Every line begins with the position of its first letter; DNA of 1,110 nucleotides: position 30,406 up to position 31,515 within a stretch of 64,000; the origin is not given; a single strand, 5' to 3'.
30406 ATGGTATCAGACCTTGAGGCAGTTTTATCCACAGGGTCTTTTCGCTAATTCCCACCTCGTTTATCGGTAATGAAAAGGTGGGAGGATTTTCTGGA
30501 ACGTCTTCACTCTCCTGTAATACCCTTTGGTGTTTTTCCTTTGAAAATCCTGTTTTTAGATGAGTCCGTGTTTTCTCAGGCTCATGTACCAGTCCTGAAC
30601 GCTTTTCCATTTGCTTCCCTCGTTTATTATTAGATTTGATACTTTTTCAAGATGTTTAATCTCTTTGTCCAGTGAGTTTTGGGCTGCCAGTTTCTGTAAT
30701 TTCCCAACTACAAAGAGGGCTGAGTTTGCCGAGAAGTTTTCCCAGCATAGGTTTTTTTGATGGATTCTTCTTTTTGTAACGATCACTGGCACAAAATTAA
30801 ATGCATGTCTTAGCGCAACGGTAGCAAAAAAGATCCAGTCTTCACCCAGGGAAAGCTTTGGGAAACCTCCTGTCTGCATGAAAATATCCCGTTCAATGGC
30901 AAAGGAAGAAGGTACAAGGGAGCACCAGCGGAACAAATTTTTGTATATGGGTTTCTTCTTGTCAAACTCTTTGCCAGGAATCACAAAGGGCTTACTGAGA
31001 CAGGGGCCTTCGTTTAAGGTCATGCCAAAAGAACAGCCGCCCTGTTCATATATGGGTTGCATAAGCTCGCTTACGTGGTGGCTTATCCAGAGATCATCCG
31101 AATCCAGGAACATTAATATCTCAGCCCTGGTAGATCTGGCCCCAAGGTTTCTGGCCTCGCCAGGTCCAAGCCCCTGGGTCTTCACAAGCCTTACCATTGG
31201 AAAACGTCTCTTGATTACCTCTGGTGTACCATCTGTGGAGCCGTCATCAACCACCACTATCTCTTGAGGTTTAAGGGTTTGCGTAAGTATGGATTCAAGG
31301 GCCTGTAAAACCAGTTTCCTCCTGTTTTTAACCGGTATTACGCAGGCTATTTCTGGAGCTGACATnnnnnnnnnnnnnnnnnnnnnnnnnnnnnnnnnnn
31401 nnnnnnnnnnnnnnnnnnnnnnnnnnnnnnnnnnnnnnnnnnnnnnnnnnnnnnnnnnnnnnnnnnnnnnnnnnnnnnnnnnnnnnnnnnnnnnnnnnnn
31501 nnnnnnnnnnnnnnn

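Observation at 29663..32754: Overlapping four-gene cassette RibD_C reductase / PP-loop ATPase / GT2 / FolE2-MptA cyclohydrolase: candidate pathway for an undescribed GTP-derived glycosylated metabolite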

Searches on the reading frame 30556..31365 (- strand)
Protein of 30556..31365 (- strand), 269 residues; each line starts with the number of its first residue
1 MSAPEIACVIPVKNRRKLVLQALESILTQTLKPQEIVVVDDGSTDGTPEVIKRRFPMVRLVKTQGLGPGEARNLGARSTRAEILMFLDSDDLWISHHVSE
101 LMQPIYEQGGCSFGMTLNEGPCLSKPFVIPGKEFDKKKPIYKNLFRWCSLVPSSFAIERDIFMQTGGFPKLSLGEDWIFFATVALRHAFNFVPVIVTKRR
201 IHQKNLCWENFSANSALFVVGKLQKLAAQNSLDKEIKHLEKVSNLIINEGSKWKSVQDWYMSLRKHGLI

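Call 3: search_protein_families(library=pfam, proteins=[window:30556-31365:-], max_evalue=0.01)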
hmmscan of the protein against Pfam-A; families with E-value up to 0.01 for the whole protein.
window:30556-31365:- (269 aa): 4 families
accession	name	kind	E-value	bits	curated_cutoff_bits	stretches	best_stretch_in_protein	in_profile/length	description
PF00535.33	Glycos_transf_2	-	3.7e-25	89.2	23.3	1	9-108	3-106/168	Glycosyl transferase family 2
PF10111.15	Glyco_tranf_2_2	-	1.6e-12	47.9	27.3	1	8-99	2-100/276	Glycosyltransferase like family 2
PF13641.12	Glyco_tranf_2_3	-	1e-08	35.9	27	1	4-182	1-193/230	Glycosyltransferase like family 2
PF13704.12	Glyco_tranf_2_4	-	0.0029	18.5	27.5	1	30-96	16-87/98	Glycosyl transferase family 2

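Call 4: search_protein_families(library=ncbifam, proteins=[window:30556-31365:-], max_evalue=0.01)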
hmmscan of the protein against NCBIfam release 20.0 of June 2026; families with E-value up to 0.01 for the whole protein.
window:30556-31365:- (269 aa): 21 families
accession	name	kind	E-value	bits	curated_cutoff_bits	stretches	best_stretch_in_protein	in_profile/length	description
TIGR04283.1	glyco_like_mftF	equivalog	1.8e-17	63.7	182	1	7-217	2-204/221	TIGR04283 family arsenosugar biosynthesis glycosyltransferase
TIGR03965.1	mycofact_glyco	equivalog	3.4e-17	62.5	280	1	3-93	73-171/467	mycofactocin biosynthesis glycosyltransferase MftF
NF007482.0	PRK10073.1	equivalog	1.4e-15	57.1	423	1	3-102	5-107/334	glycosyltransferase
NF041875.1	EPS_EpsD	equivalog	2.2e-15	56.9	370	1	8-96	3-95/325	exopolysaccharide biosynthesis glycosyltransferase EpsD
NF047683.1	TeichurnBiosyTuaG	equivalog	1.5e-13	50.9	400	1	3-106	5-112/252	teichuronic acid biosynthesis protein TuaG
NF050050.1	ProtGlycPglI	equivalog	4.5e-13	49.2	500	1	4-145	2-147/306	GalNAc(5)-diNAcBac-PP-undecaprenol beta-1,3-glucosyltransferase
TIGR03937.1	PgaC_IcaA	equivalog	2.9e-09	36.4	422.3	1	3-104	44-149/407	poly-beta-1,6-N-acetyl-D-glucosamine synthase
TIGR04195.1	S_glycosyl_SunS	equivalog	1.9e-07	30.3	350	1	3-91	56-142/421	SunS family peptide S-glycosyltransferase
TIGR04182.1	glyco_TIGR04182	equivalog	2.1e-07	30.6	325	1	6-107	2-99/293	S-layer glycoprotein N-glycosyltransferase AglJ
TIGR03469.1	HpnB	hypoth_equivalog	6.6e-07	28.7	379.25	1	3-53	43-94/386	hopene-associated glycosyltransferase HpnB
NF010496.0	PRK13915.1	equivalog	9.3e-07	28.2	262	1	5-110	32-147/307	glucosyl-3-phosphoglycerate synthase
NF038299.1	EPS_HpsN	equivalog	3.1e-06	26.4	425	1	4-94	1-94/317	hormogonium polysaccharide biosynthesis glycosyltransferase HpsN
NF041394.1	GtaseAglG_Halo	equivalog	3.2e-06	26.6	440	1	14-130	13-132/304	glucosyl-dolichyl phosphate glucuronosyltransferase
NF053739.1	GlytfEpsEBac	equivalog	1.4e-05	24.2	450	1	4-52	1-49/265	glycosyltransferase EpsE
NF050819.1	PolSacchBiosHfsG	equivalog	2e-05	23.9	500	1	3-93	11-104/302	polysaccharide biosynthesis protein HfsG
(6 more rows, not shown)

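Call 30: search_solved_structures(query=window:30556-31365:-, max_evalue=0.001, show_alignments=0)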
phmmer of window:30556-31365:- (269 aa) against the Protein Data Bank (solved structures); distinct sequences matched with E-value up to 0.001: 24.
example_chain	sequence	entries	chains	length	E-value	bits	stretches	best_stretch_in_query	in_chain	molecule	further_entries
2z87_A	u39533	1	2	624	1.7e-16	63.7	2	4-93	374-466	Chondroitin synthase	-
2z86_A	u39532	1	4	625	1.7e-16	63.7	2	4-93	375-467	Chondroitin synthase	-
5hea_A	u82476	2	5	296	1.3e-10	44.4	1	6-110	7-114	Putative glycosyltransferase (GalT1)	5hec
3bcv_A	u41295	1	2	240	5.9e-10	42.3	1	3-95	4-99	Putative glycosyltransferase protein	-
9jma_A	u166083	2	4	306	2e-09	40.6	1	6-192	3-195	GalNAc(5)-diNAcBac-PP-undecaprenol beta-1,3-glucosyltransferase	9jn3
5tze_C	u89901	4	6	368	2.4e-08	37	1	7-92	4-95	Glycosyl transferase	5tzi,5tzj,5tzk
6h1j_A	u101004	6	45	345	3.8e-08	36.3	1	4-101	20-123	Probable ss-1,3-N-acetylglucosaminyltransferase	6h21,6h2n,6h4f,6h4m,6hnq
5tz8_A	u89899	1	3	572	4.6e-08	36.1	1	7-92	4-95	Glycosyl transferase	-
6yv7_B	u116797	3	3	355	5e-08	35.9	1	4-97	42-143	Glycosyl transferase, family 2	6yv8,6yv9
6yv7_A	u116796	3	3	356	5.1e-08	35.9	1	4-97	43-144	Glycosyl transferase, family 2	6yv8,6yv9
8vh7_A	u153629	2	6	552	1.2e-07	34.7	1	4-97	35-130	Heparosan synthase B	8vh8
8viw_A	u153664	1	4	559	1.2e-07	34.6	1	4-97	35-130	Heparosan synthase B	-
6p61_A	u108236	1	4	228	2.2e-07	33.8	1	2-102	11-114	Glycosyltransferase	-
9omj_A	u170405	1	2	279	1e-05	28.4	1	5-120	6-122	Glycosyltransferase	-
9omm_A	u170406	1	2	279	1.3e-05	28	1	5-120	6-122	Glycosyltransferase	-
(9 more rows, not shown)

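Call 46: find_homologous_proteins(query=window:30556-31365:-)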
Query window:30556-31365:- (269 aa): 7273 proteins with E <= 0.001 among 8000 candidates; the best 120 are listed.
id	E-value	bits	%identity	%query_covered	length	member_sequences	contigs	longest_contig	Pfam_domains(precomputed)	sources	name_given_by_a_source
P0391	2.8e-179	612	100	100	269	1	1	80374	PF10111.15,PF13641.13,PF00535.33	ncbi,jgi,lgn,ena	-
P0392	2.0e-141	488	75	100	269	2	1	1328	PF10111.15,PF13641.13,PF00535.33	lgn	-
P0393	9.5e-120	417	68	94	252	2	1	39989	PF10111.15,PF00535.33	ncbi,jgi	-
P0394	7.2e-107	375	58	100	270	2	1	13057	PF10111.15,PF13641.13,PF00535.33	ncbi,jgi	-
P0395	2.4e-94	334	54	100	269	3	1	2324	PF10111.15,PF13641.13,PF00535.33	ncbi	-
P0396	5.1e-93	329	52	100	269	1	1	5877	PF10111.15,PF13641.13,PF00535.33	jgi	-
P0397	8.8e-93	329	52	100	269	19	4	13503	PF10111.15,PF13641.13,PF00535.33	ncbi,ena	-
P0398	1.1e-92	328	54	100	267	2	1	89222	PF10111.15,PF13641.13,PF00535.33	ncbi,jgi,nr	ncbi:MAG: glycosyltransferase family 2 protein [Thermodesulfobacteria bacterium]|nr:glycosyltransfer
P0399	2.3e-91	324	50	100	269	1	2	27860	PF10111.15,PF00535.33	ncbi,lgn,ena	-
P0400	1.4e-89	318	53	100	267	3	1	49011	PF10111.15,PF13641.13,PF00535.33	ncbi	-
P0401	4.8e-85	303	49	100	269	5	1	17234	PF10111.15,PF13641.13,PF00535.33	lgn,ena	-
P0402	1.6e-69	252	45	98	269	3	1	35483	PF10111.15,PF13641.13,PF00535.33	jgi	-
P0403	2.4e-67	245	46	98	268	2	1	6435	PF10111.15,PF13641.13,PF00535.33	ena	-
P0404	2.2e-66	242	42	98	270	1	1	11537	PF10111.15,PF00535.33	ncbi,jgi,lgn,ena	-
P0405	3.6e-65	238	43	98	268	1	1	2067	PF10111.15,PF13641.13,PF00535.33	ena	-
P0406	2.2e-64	236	41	99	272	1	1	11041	PF10111.15,PF13641.13,PF00535.33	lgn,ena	-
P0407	2.1e-63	232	42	99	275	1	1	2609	PF10111.15,PF13641.13,PF00535.33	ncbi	-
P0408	2.4e-62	229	42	99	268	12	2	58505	PF10111.15,PF13641.13,PF00535.33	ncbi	-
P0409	6.2e-62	228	39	99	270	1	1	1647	PF10111.15,PF00535.33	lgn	-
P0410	1.1e-61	227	40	99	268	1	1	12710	PF10111.15,PF13641.13,PF00535.33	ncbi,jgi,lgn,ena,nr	ncbi:MAG: glycosyltransferase family 2 protein [Proteobacteria bacterium]|nr:glycosyltransferase fam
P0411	5.9e-61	224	41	98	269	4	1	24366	PF10111.15,PF00535.33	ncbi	-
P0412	1.9e-59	219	39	99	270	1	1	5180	PF10111.15,PF00535.33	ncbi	-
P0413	8.2e-59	217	41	99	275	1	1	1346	PF10111.15,PF13641.13,PF00535.33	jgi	jgi:glycosyltransferase involved in cell wall biosynthesis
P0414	3.8e-58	215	41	98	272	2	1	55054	PF10111.15,PF13641.13,PF00535.33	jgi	jgi:glycosyltransferase involved in cell wall biosynthesis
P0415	5.8e-58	215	40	97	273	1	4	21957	PF10111.15,PF00535.33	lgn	-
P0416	1.2e-56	210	39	100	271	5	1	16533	PF10111.15,PF13641.13,PF00535.33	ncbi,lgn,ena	-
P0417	1.4e-56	210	40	98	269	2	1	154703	PF10111.15,PF00535.33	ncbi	-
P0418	2.1e-56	209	39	98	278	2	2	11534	PF10111.15,PF00535.33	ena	-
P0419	3.7e-56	209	42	98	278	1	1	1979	PF10111.15,PF13641.13,PF00535.33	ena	-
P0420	1.2e-55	207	40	98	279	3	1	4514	PF10111.15,PF13641.13,PF00535.33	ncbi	-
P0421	3.3e-55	205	36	99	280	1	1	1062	PF10111.15,PF13641.13,PF00535.33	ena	-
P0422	1.3e-54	203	41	98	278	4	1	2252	PF10111.15,PF13641.13,PF00535.33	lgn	-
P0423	1.4e-54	203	38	98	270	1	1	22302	PF10111.15,PF13641.13,PF00535.33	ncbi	-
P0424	3.1e-54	202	39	99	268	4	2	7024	PF10111.15,PF13641.13,PF00535.33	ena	-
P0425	4.2e-54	202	36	99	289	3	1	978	PF10111.15,PF13641.13,PF00535.33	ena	-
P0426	4.7e-54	202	38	98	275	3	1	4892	PF10111.15,PF00535.33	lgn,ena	-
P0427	5.1e-54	202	38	98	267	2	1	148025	PF10111.15,PF13641.13,PF00535.33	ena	-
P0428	6.5e-54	201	39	99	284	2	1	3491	PF10111.15,PF13641.13,PF00535.33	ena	-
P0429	9.9e-54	201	38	97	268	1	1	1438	PF10111.15,PF13641.13,PF00535.33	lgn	-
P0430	1.4e-53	200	37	99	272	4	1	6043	PF10111.15,PF00535.33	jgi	jgi:glycosyltransferase involved in cell wall biosynthesis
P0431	5.5e-53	198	37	99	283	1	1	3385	PF10111.15,PF13641.13,PF00535.33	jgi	-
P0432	8.7e-53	198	36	98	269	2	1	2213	PF10111.15,PF13641.13,PF00535.33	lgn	-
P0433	1.0e-52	197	40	99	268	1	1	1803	PF10111.15,PF13641.13,PF00535.33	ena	-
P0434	1.3e-52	197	41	94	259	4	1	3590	PF10111.15,PF00535.33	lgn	-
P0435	1.8e-52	196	36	99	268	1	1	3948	PF10111.15,PF13641.13,PF00535.33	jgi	-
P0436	4.5e-52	195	36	98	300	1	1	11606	PF10111.15,PF13641.13,PF00535.33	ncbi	-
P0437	7.8e-52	194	38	97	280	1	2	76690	PF10111.15,PF00535.33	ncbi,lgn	-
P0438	8.1e-52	194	37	99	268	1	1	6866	PF10111.15,PF13641.13,PF00535.33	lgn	-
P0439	4.8e-51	192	36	98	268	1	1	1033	PF10111.15,PF13641.13,PF00535.33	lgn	-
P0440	4.9e-51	192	41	93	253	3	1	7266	PF10111.15,PF13641.13,PF00535.33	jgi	-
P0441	6.2e-51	191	37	98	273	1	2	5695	PF10111.15,PF13641.13,PF00535.33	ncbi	-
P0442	1.0e-50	191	38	98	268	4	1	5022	PF10111.15,PF13641.13,PF00535.33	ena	-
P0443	1.5e-50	190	38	94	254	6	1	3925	PF10111.15,PF13641.13,PF00535.33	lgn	-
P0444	1.6e-50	190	38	99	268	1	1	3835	PF10111.15,PF13641.13,PF00535.33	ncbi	-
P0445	3.0e-50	189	38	99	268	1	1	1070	PF10111.15,PF13641.13,PF00535.33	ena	-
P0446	3.1e-50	189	37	99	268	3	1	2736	PF10111.15,PF13641.13,PF00535.33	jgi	-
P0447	3.5e-50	189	39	99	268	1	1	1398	PF10111.15,PF13641.13,PF00535.33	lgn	-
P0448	4.6e-50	189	36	99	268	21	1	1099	PF10111.15,PF13641.13,PF00535.33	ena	-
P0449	6.1e-50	188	37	99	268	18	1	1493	PF10111.15,PF13641.13,PF00535.33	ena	-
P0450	1.0e-49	187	38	98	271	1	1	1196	PF10111.15,PF13641.13,PF00535.33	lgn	-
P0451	1.8e-49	187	38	99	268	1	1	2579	PF10111.15,PF13641.13,PF00535.33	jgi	jgi:glycosyltransferase involved in cell wall biosynthesis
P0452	2.1e-49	186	37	99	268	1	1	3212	PF10111.15,PF00535.33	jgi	-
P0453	2.3e-49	186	38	98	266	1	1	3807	PF10111.15,PF13641.13,PF00535.33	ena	-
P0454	2.3e-49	186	38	98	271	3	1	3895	PF10111.15,PF13641.13,PF00535.33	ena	-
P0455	2.3e-49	186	38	99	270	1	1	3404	PF10111.15,PF13641.13,PF00535.33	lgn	-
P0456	2.5e-49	186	37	98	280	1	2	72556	PF10111.15,PF13641.13,PF00535.33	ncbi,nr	ncbi:MAG: glycosyltransferase family 2 protein [Proteobacteria bacterium]|nr:glycosyltransferase fam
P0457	3.0e-49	186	35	99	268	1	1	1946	PF10111.15,PF13641.13,PF00535.33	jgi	-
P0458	4.0e-49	186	37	99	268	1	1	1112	PF10111.15,PF13641.13,PF00535.33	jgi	jgi:glycosyltransferase involved in cell wall biosynthesis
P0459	4.8e-49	185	38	94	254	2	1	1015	PF10111.15,PF13641.13,PF00535.33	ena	-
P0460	5.2e-49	185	35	98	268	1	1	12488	PF10111.15,PF00535.33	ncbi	-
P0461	6.7e-49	185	37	98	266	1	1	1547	PF10111.15,PF13641.13,PF00535.33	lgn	-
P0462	1.6e-48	184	36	94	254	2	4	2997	PF10111.15,PF00535.33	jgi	jgi:glycosyltransferase involved in cell wall biosynthesis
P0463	1.9e-48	183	37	99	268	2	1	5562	PF10111.15,PF13641.13,PF00535.33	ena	-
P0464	2.3e-48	183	42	87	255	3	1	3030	PF10111.15,PF00535.33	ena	-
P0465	3.8e-48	182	37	99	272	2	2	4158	PF10111.15,PF00535.33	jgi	jgi:glycosyltransferase involved in cell wall biosynthesis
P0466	1.1e-47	181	35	98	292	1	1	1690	PF10111.15,PF13641.13,PF00535.33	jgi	-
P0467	1.5e-47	180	37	94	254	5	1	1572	PF10111.15,PF13641.13,PF00535.33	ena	-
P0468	2.0e-47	180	38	94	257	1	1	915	PF10111.15,PF13641.13,PF00535.33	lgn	-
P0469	2.6e-47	180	38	94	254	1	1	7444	PF10111.15,PF13641.13,PF00535.33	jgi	-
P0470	2.7e-47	180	38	92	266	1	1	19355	PF10111.15,PF00535.33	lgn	-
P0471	3.3e-47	179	37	98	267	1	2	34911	PF10111.15,PF13641.13,PF00535.33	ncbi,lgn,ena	-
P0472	6.5e-47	178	38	94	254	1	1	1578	PF10111.15,PF00535.33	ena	-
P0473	1.3e-46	177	39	94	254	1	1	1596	PF10111.15,PF13641.13,PF00535.33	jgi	-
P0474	2.5e-46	176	37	94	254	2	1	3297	PF10111.15,PF00535.33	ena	-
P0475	4.5e-46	176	33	94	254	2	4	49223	PF10111.15,PF13641.13,PF00535.33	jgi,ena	jgi:glycosyltransferase involved in cell wall biosynthesis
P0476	8.3e-46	175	36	99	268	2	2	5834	PF10111.15,PF00535.33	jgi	-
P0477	1.0e-45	174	37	94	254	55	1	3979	PF10111.15,PF13641.13,PF00535.33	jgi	-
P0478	1.5e-45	174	35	94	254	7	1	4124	PF10111.15,PF13641.13,PF00535.33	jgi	jgi:glycosyltransferase involved in cell wall biosynthesis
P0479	1.8e-45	174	36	99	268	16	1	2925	PF10111.15,PF13641.13,PF00535.33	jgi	jgi:glycosyltransferase involved in cell wall biosynthesis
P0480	2.8e-45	173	36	94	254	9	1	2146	PF10111.15,PF00535.33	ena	-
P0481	2.8e-45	173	38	94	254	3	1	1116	PF10111.15,PF00535.33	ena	-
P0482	3.0e-45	173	37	94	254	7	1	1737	PF10111.15,PF00535.33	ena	-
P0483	3.8e-45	173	36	94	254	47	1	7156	PF10111.15,PF00535.33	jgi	jgi:hypothetical protein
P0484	5.2e-45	172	35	94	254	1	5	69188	PF10111.15,PF00535.33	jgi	jgi:glycosyltransferase involved in cell wall biosynthesis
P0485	1.6e-44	170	37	94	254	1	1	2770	PF10111.15,PF00535.33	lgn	-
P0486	1.7e-44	170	36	94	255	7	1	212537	PF10111.15,PF00535.33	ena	-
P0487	1.9e-44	170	35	94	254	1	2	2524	PF10111.15,PF13641.13,PF00535.33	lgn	-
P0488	2.6e-44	170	34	94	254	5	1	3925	PF10111.15,PF13641.13,PF00535.33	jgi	jgi:glycosyltransferase involved in cell wall biosynthesis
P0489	3.0e-44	170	36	94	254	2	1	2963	PF10111.15,PF00535.33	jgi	jgi:glycosyltransferase involved in cell wall biosynthesis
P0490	3.6e-44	169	38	93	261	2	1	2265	PF10111.15,PF00535.33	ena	-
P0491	4.6e-44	169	36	94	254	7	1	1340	PF10111.15,PF00535.33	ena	-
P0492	4.8e-44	169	37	94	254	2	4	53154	PF10111.15,PF13641.13,PF00535.33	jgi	jgi:glycosyltransferase involved in cell wall biosynthesis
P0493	8.1e-44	168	34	94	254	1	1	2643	PF10111.15,PF00535.33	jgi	-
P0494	8.2e-44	168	37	94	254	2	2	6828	PF10111.15,PF00535.33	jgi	jgi:glycosyltransferase involved in cell wall biosynthesis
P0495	9.1e-44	168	34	94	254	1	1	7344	PF10111.15,PF00535.33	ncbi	-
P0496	9.9e-44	168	35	94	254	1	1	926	PF10111.15,PF13641.13,PF00535.33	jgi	jgi:glycosyltransferase involved in cell wall biosynthesis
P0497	1.1e-43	168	35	98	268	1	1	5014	PF10111.15,PF13641.13,PF00535.33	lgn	-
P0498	1.4e-43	167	37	94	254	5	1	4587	PF10111.15,PF00535.33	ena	-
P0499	1.8e-42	164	38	98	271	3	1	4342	PF10111.15,PF13641.13,PF00535.33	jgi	-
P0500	3.0e-42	163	34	94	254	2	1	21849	PF10111.15,PF13641.13,PF00535.33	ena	-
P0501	1.1e-41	161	35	94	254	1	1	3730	PF10111.15,PF00535.33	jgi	-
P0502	5.1e-41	159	35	94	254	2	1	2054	PF10111.15,PF13641.13,PF00535.33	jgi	jgi:glycosyltransferase involved in cell wall biosynthesis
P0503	5.5e-41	159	35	94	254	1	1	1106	PF10111.15,PF00535.33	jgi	jgi:glycosyltransferase involved in cell wall biosynthesis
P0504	1.6e-40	157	36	94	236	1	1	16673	PF10111.15,PF13641.13,PF00535.33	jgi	jgi:glycosyltransferase involved in cell wall biosynthesis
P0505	3.1e-39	153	36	52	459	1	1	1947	PF10111.15,PF13641.13,PF00535.33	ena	-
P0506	1.6e-38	151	33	98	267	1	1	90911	PF10111.15,PF00535.33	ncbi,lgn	ncbi:MAG: glycosyltransferase family 2 protein [Thermodesulfobacteriota bacterium]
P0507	3.0e-37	147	35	79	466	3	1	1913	PF10111.15,PF13641.13,PF00535.33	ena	-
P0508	5.9e-37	146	35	74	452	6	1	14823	PF10111.15,PF13641.13,PF00535.33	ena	-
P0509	1.4e-36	144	32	74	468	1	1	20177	PF10111.15,PF13506.14,PF13641.13,PF00535.33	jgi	jgi:glycosyltransferase involved in cell wall biosynthesis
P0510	1.8e-32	131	31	78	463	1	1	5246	PF10111.15,PF13641.13,PF00535.33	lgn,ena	-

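Call 48: find_encoding_contigs(protein=P0486, flank=6000, max_places=1)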
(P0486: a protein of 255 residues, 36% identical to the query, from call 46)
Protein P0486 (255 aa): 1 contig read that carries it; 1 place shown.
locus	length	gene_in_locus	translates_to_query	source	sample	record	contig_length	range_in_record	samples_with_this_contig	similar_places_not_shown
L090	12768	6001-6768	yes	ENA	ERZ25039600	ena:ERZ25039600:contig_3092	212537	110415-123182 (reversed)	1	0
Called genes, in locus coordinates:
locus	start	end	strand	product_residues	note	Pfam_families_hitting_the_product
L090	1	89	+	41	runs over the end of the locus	-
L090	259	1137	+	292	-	PF03625:DUF302 (faint)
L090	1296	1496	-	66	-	-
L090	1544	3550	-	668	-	PF00324:AA_permease, PF13520:AA_permease_2, PF03522:SLC12 (weak)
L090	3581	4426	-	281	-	PF03741:TerC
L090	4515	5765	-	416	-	PF00999:Na_H_Exchanger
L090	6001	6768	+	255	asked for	PF00535:Glycos_transf_2, PF10111:Glyco_tranf_2_2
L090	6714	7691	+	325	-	PF02649:GCHY-1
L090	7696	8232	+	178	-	-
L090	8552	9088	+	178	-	-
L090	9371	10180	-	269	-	-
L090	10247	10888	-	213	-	PF01872:RibD_C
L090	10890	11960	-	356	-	PF13685:Fe-ADH_2, PF01761:DHQ_synthase, PF24621:DHQS_C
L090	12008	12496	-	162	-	PF00582:Usp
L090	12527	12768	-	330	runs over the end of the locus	PF00069:Pkinase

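Call 49: find_encoding_contigs(protein=P0509, flank=6000, max_places=1)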
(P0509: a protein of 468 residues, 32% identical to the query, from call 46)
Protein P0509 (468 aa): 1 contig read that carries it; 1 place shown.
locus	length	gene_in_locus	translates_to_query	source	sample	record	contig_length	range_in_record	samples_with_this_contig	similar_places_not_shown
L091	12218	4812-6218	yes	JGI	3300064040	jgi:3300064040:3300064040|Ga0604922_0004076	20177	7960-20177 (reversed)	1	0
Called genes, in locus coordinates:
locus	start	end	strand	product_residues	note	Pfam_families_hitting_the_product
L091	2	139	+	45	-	?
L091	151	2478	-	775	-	PF08450:SGL (faint), PF25021:TEN_NHL (faint), PF01436:NHL (faint)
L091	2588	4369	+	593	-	PF13578:Methyltransf_24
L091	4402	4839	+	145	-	PF05402:PqqD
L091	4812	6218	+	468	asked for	PF13506:Glyco_transf_21 (faint), PF00535:Glycos_transf_2, PF10111:Glyco_tranf_2_2, PF13641:Glyco_tranf_2_3, PF00535:Glycos_transf_2, PF10111:Glyco_tranf_2_2, PF13641:Glyco_tranf_2_3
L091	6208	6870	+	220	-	PF13641:Glyco_tranf_2_3, PF00535:Glycos_transf_2, PF10111:Glyco_tranf_2_2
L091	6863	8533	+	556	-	PF00664:ABC_membrane, PF00005:ABC_tran, PF02463:SMC_N (faint), PF13304:AAA_21 (faint)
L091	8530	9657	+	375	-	PF14907:NTP_transf_5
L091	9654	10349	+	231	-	PF01370:Epimerase, PF13460:NAD_binding_10 (weak)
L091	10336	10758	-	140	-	PF04075:F420H2_quin_red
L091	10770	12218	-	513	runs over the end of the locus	PF01943:Polysacc_synt, PF13440:Polysacc_synt_3, PF03023:MurJ (weak)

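Call 82: predict_structure(alignment_id=A4)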
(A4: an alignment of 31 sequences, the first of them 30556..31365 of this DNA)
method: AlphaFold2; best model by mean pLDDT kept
length: 269 residues; sequences in the alignment: 31
mean_pLDDT: 96.1   pTM: 0.92
mean pLDDT of the five models: 96.1, 96.0, 95.8, 95.4, 95.0
residues with pLDDT >= 90: 253; 70-90: 15; 50-70: 1; < 50: 0
segments of 3 or more residues with pLDDT < 50: none
pLDDT, mean of each block of 10 residues (from residue 1): 93 98 98 98 98 98 97 98 98 98 96 97 92 94 93 97 97 95 97 97 88 96 98 98 98 92 93
secondary structure, 60 per line:
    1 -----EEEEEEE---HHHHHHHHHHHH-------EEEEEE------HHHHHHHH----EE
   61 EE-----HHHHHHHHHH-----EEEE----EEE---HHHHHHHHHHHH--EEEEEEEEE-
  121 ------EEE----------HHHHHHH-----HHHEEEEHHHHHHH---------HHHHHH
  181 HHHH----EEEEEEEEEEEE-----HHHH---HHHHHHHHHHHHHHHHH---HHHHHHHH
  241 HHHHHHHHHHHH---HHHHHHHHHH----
elements in order: E6-12 H16-27 E35-40 H47-54 E59-62 H68-77 E83-86 E91-93 H97-108 E111-119 E127-129 H140-146 E155-158 H159-165 H175-184 E189-200 H206-209 H213-229 H233-252 H256-265

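Call 90: search_protein_families(library=padloc, proteins=[window:30556-31365:-], max_evalue=0.01)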
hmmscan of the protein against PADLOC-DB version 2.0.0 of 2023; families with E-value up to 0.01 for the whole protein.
window:30556-31365:- (269 aa): 0 families
